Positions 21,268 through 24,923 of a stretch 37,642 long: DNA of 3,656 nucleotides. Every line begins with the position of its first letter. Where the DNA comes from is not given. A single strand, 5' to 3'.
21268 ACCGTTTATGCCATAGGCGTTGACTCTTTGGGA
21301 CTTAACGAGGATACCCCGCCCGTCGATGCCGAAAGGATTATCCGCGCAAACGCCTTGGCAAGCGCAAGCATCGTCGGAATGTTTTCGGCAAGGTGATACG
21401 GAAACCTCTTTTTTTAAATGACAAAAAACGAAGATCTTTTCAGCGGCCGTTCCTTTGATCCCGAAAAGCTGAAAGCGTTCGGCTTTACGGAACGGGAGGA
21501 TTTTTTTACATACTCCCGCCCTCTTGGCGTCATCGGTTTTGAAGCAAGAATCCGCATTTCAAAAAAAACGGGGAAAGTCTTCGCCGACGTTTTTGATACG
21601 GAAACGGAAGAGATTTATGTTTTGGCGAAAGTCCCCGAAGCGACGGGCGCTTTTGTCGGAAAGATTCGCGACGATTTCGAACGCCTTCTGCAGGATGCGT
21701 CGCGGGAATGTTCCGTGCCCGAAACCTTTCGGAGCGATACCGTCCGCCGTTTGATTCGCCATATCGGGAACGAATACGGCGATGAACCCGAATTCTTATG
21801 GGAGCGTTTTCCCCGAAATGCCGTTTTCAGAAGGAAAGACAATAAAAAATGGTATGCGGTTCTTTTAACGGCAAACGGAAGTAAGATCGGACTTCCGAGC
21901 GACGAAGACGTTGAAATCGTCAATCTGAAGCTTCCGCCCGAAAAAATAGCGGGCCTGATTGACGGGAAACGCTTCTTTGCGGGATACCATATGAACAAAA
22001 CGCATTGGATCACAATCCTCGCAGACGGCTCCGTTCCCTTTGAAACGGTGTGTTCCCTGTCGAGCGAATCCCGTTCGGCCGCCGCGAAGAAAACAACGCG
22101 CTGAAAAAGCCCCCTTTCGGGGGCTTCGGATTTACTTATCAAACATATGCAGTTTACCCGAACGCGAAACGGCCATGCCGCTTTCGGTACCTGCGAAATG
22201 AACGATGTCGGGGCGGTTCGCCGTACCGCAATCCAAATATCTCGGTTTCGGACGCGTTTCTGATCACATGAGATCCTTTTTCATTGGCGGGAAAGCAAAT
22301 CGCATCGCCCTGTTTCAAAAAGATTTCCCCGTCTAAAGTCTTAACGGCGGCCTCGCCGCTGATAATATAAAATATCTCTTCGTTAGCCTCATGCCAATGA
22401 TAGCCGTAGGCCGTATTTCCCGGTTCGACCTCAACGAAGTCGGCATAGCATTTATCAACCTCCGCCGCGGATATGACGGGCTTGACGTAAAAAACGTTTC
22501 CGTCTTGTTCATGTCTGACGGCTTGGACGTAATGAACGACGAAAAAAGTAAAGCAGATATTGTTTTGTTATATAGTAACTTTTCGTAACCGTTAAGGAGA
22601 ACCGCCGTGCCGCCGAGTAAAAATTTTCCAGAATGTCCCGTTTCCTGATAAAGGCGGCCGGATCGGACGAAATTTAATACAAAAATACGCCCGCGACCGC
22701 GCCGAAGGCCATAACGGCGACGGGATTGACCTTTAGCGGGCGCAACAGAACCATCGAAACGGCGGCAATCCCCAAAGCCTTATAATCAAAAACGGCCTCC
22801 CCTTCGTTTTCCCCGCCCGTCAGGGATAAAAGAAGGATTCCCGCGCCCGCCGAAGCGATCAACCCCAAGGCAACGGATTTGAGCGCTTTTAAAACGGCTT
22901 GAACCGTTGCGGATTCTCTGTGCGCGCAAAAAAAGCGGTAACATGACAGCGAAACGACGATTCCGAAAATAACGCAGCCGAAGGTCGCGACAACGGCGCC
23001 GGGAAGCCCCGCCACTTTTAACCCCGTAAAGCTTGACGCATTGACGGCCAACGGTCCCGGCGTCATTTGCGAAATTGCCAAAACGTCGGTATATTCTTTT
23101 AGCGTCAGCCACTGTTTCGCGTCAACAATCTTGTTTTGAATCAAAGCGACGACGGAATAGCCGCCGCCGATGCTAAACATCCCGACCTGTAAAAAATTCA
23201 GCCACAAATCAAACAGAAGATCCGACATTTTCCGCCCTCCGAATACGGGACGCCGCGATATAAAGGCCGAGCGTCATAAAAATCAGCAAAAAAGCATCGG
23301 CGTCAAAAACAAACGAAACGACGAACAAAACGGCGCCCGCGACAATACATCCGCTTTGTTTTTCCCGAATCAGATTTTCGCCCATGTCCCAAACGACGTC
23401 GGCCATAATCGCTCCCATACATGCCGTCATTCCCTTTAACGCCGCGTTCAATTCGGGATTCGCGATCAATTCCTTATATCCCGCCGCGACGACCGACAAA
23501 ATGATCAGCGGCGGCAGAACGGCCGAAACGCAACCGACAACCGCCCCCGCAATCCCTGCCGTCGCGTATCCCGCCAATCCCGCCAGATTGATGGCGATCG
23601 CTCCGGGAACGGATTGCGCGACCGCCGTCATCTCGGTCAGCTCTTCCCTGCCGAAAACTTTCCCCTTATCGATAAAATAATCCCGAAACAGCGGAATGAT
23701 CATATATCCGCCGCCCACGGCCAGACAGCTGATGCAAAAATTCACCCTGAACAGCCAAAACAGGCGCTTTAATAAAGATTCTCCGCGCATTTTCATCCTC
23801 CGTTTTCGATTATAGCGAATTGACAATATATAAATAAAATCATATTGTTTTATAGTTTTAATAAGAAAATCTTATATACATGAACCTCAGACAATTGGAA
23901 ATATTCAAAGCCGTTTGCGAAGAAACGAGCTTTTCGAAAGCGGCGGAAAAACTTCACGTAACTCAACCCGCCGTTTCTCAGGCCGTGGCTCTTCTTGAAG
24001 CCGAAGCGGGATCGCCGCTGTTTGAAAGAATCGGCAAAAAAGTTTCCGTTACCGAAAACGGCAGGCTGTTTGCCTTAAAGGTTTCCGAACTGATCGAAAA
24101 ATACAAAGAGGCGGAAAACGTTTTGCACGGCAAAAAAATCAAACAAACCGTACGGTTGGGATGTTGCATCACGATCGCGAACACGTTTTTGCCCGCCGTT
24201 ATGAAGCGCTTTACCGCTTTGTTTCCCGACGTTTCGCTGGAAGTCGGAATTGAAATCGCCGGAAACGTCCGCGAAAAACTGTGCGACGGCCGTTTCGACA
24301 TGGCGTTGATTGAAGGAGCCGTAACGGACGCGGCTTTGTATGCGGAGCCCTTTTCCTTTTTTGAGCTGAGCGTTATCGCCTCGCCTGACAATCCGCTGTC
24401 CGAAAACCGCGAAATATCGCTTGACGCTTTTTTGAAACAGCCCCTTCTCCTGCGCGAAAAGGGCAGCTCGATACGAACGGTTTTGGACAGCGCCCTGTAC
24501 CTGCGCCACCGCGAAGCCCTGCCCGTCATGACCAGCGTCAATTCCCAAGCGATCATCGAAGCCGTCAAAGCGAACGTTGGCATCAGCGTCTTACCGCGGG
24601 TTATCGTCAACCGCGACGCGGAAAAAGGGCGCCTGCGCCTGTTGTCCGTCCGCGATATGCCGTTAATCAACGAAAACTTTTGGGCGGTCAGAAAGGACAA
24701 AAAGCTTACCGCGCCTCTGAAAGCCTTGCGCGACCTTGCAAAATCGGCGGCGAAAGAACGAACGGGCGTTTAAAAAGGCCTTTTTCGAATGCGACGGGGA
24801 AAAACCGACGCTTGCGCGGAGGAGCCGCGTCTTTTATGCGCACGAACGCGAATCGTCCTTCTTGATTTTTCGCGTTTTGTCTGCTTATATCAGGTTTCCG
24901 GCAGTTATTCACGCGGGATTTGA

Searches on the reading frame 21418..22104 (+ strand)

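Call 5: search_protein_families(library=pfam, proteins=[window:21418-22104:+], max_evalue=0.1)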
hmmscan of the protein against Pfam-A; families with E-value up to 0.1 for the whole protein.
window:21418-22104:+ (228 aa): 1 family
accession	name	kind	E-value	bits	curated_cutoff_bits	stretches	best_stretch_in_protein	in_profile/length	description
PF04237.18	YjbR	-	5.6e-15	56.2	30.1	1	121-218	5-85/88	YjbR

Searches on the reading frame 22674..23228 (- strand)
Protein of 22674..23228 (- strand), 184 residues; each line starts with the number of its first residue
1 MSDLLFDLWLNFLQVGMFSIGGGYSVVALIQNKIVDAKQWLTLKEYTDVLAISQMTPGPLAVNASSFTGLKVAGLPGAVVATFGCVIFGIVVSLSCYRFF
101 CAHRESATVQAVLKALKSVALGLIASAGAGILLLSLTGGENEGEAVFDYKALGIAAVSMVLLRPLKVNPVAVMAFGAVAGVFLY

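Call 5: search_protein_families(library=pfam, proteins=[window:22674-23228:-], max_evalue=0.1)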
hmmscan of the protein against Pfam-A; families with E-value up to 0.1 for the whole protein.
window:22674-23228:- (184 aa): 1 family
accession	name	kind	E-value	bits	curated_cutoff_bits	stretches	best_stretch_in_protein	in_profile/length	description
PF02417.20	Chromate_transp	-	5.5e-40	137.5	28.6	1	7-181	2-166/166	Chromate transporter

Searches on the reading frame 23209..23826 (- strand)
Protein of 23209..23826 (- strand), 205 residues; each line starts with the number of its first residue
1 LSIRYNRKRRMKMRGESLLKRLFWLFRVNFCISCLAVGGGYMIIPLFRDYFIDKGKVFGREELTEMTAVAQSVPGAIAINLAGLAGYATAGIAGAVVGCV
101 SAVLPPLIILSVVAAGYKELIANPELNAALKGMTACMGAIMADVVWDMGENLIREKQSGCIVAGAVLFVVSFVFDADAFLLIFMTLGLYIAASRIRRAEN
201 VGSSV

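Call 34: search_protein_families(library=pfam, proteins=[window:23209-23826:-], max_evalue=0.001)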
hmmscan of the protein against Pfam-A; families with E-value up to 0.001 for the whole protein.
window:23209-23826:- (205 aa): 1 family
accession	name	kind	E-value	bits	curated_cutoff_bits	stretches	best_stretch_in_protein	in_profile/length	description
PF02417.20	Chromate_transp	-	1.8e-32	113.1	28.6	1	25-184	3-160/166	Chromate transporter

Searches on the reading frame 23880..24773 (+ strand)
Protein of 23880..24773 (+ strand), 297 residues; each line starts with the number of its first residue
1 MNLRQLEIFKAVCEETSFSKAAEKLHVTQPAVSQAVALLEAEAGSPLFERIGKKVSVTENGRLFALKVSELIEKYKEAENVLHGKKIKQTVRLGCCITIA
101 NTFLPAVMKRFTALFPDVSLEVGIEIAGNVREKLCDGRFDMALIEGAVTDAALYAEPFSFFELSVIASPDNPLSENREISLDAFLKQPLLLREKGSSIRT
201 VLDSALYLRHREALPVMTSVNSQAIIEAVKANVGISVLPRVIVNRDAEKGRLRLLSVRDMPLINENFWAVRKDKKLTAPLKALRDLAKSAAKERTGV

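Call 34: search_protein_families(library=pfam, proteins=[window:23880-24773:+], max_evalue=0.001)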
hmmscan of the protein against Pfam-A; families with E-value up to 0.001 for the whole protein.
window:23880-24773:+ (297 aa): 2 families
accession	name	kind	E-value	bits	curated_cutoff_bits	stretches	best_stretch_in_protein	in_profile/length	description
PF03466.25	LysR_substrate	-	1.3e-41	142.7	28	1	88-290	5-207/209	LysR substrate binding domain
PF00126.33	HTH_1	-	7.6e-23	80.7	26.6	1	3-62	1-60/60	Bacterial regulatory helix-turn-helix protein, lysR family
